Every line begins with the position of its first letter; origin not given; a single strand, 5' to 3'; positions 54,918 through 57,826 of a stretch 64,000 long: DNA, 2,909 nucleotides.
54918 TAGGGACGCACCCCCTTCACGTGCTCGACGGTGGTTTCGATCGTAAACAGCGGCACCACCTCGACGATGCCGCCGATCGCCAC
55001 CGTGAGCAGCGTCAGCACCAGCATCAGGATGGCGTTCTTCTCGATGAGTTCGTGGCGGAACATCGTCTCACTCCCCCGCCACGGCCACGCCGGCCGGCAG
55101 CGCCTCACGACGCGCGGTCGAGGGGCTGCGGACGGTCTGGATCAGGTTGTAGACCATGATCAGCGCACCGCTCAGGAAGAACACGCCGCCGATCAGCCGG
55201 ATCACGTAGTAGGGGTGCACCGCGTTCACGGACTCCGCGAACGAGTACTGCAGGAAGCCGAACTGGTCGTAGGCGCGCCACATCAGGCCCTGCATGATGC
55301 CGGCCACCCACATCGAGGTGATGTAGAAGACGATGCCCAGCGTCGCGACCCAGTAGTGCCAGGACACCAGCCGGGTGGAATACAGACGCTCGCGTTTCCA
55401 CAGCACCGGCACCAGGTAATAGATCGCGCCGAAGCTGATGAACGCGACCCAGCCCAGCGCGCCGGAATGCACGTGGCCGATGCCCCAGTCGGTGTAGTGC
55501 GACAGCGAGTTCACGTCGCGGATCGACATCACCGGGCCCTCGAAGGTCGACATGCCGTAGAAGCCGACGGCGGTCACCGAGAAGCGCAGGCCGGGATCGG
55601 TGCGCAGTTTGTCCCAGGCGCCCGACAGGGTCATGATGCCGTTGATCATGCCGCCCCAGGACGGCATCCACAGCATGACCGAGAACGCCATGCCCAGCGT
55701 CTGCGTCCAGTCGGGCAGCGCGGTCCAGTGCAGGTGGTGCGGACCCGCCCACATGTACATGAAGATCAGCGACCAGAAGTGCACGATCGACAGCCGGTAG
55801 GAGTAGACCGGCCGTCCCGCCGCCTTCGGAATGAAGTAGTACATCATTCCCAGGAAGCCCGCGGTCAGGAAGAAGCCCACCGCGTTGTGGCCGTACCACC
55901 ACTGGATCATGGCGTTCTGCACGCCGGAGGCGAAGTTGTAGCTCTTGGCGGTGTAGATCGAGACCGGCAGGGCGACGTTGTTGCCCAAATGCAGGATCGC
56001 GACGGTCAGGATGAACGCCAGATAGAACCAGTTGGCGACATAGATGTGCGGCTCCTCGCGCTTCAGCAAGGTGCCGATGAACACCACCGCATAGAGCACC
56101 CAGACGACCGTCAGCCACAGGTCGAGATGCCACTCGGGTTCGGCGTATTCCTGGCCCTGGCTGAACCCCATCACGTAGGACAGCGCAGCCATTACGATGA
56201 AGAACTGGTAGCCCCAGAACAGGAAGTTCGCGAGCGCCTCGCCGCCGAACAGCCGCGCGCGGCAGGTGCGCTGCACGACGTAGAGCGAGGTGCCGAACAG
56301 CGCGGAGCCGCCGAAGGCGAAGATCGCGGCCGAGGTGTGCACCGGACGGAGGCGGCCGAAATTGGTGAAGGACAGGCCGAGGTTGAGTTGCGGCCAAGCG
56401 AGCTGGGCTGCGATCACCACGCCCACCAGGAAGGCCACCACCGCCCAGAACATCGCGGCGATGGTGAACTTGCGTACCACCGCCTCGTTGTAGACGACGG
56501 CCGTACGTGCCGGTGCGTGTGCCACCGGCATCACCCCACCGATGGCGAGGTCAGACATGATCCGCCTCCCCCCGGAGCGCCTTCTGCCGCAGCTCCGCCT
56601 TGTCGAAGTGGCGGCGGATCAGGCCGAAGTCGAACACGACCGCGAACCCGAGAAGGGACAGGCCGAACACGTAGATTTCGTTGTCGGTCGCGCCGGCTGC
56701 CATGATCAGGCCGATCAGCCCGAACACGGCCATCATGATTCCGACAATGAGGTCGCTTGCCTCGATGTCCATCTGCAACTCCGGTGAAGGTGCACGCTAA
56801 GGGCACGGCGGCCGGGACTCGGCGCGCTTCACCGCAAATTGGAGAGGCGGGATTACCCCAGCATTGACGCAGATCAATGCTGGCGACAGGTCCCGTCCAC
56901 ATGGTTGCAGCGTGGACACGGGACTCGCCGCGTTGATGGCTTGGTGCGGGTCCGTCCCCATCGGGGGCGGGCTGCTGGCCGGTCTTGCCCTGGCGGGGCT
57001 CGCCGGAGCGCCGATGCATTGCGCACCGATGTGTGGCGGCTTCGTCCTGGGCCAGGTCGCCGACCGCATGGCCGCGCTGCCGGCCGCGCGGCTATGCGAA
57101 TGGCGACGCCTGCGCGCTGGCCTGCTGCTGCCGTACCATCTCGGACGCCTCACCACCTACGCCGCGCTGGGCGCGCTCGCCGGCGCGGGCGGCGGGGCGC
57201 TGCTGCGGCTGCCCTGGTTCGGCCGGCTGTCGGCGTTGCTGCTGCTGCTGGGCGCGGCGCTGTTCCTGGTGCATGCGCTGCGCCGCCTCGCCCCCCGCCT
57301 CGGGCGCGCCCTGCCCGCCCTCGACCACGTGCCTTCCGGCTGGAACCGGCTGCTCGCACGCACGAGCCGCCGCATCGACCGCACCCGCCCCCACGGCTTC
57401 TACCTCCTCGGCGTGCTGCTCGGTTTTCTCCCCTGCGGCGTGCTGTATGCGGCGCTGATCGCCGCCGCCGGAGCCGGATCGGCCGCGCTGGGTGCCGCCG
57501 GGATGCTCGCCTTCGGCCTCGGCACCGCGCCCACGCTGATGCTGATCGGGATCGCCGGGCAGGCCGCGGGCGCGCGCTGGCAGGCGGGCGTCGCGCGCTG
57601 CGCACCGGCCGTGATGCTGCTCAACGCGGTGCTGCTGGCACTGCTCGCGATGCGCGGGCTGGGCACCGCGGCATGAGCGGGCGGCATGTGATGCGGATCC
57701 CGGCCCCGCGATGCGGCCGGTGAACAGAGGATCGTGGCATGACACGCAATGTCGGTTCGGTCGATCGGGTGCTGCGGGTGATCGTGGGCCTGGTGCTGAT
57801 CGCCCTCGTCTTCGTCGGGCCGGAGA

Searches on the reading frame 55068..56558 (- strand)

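Call 38: search_protein_families(library=pfam, proteins=[window:55068-56558:-], max_evalue=0.001)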
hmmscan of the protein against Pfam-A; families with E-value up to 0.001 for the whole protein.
window:55068-56558:- (496 aa): 1 family
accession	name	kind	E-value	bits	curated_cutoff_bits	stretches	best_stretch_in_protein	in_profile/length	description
PF00115.25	COX1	-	1.3e-121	406.9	34.8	1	27-459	2-435/436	Cytochrome C and Quinol oxidase polypeptide I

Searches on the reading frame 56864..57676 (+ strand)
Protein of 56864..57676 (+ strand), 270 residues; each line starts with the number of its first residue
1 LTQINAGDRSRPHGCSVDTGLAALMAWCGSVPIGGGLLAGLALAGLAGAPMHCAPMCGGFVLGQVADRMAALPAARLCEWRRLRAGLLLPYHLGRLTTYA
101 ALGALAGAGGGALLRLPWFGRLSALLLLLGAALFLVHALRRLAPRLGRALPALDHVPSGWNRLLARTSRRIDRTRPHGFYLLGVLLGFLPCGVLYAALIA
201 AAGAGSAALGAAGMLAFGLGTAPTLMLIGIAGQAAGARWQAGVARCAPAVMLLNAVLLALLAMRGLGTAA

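Call 38: search_protein_families(library=pfam, proteins=[window:56864-57676:+], max_evalue=0.001)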
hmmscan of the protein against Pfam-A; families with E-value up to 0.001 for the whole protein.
window:56864-57676:+ (270 aa): 2 families
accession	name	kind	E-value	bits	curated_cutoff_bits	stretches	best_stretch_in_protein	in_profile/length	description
PF13386.12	DsbD_2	-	1.8e-37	129.6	24.9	1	42-256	3-198/199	Cytochrome C biogenesis protein transmembrane region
PF02683.22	DsbD_TM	-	1.5e-06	28.1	27.1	1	86-258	46-214/219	Cytochrome C biogenesis protein transmembrane domain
